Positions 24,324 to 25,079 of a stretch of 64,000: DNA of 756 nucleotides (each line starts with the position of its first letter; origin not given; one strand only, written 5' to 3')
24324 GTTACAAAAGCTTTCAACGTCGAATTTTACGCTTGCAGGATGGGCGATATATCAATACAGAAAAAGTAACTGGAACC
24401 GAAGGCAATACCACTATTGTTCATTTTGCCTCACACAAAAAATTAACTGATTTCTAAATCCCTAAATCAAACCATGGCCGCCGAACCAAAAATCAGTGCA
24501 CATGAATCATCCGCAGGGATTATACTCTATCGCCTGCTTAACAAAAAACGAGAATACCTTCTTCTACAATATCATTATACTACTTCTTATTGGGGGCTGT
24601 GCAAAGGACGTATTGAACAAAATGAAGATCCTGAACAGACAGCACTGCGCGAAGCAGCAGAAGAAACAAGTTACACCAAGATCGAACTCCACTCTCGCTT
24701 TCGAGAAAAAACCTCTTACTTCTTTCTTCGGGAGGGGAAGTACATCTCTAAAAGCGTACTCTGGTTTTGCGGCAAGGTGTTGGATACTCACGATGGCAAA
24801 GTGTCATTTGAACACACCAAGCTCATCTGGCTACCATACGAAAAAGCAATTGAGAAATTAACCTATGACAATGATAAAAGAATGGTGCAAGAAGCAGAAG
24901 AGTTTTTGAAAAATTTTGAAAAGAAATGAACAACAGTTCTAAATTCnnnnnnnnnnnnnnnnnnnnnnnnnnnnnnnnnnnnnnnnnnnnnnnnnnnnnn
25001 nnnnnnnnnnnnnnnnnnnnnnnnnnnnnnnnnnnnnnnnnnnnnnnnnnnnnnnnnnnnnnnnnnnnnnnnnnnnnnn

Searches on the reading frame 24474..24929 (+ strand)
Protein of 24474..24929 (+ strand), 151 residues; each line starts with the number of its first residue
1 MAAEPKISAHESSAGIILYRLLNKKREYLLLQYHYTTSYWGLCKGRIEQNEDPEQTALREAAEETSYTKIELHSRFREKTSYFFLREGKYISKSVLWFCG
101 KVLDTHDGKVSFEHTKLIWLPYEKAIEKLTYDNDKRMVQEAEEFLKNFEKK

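Call 4: search_protein_families(library=pfam, proteins=[window:24474-24929:+], max_evalue=0.01)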
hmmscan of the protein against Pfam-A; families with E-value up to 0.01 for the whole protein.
window:24474-24929:+ (151 aa): 1 family
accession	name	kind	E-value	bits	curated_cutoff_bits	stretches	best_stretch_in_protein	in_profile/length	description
PF00293.34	NUDIX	-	5.4e-15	56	21.1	1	16-137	6-130/134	NUDIX domain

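Call 5: search_protein_families(library=ncbifam, proteins=[window:24474-24929:+], max_evalue=0.01)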
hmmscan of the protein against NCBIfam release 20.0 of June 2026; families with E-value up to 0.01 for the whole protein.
window:24474-24929:+ (151 aa): 10 families
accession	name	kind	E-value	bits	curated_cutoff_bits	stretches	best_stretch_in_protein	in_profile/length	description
NF052459.1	OxoGTPPhMutT1Mycb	equivalog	2.8e-11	43.1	475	1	13-139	3-123/292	8-oxo-(d)GTP phosphatase MutT1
NF006961.0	PRK09438.1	equivalog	5.4e-11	42.2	103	1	23-141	17-145/151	dihydroneopterin triphosphate diphosphatase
NF041652.1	Nud_hyd_Dein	equivalog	2.3e-06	27.9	200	1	7-66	9-71/152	Nudix hydrolase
NF001938.0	PRK00714.1-5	equivalog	4.4e-06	26.2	116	1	32-82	39-89/172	RNA pyrophosphohydrolase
NF001936.0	PRK00714.1-3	equivalog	2.3e-05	24.3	118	1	13-87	10-84/155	RNA pyrophosphohydrolase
NF008736.0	PRK11762.1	equivalog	8e-05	22.2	169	1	22-73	56-109/186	ADP compounds hydrolase NudE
NF008044.0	PRK10776.1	equivalog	0.00073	19.4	148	1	35-72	28-65/130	8-oxo-dGTP diphosphatase MutT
TIGR00052.1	TIGR00052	subfamily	0.0027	17.3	79.55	1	41-68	83-110/188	nudix-type nucleoside diphosphatase, YffH/AdpP family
NF001935.0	PRK00714.1-2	equivalog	0.0054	16.2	259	1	14-80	11-75/183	RNA pyrophosphohydrolase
NF001934.0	PRK00714.1-1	equivalog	0.0075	15.7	241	0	22-71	16-64/176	RNA pyrophosphohydrolase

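Call 85: search_solved_structures(query=window:24474-24929:+, max_evalue=0.001)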
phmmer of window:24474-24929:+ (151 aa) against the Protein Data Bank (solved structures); distinct sequences matched with E-value up to 0.001: 10.
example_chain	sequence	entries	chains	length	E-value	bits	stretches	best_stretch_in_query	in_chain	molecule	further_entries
1kt9_A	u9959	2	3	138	2.3e-15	60.3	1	13-147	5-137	Diadenosine Tetraphosphate Hydrolase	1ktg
3u53_A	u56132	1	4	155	1.4e-09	41.4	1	20-149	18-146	Bis(5'-nucleosyl)-tetraphosphatase [asymmetrical]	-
4ilq_A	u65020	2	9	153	2.5e-09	40.7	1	9-148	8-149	CT771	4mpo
1xsa_A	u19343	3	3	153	8.9e-09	38.9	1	20-149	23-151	Bis(5'-nucleosyl)-tetraphosphatase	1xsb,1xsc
4ick_A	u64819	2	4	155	9.8e-09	38.7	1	20-149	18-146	Bis(5'-nucleosyl)-tetraphosphatase [asymmetrical]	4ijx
3i7u_A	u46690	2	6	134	1.7e-08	37.9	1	23-148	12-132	AP4A hydrolase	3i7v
3son_A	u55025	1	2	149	4.8e-07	33.3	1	32-150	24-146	Hypothetical NUDIX hydrolase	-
5cfi_A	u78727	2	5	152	8.5e-07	32.4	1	25-146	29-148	BIS(5'-nucleosyl)-tetraphosphatase (Diadenosine tetraphosphatase), putative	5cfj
5gg5_A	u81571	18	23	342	3.3e-06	30.5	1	39-139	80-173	Hydrolase, NUDIX family protein | NUDIX family protein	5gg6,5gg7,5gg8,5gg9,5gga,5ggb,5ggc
3grn_A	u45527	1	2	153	0.00093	22.6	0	18-127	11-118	MutT related protein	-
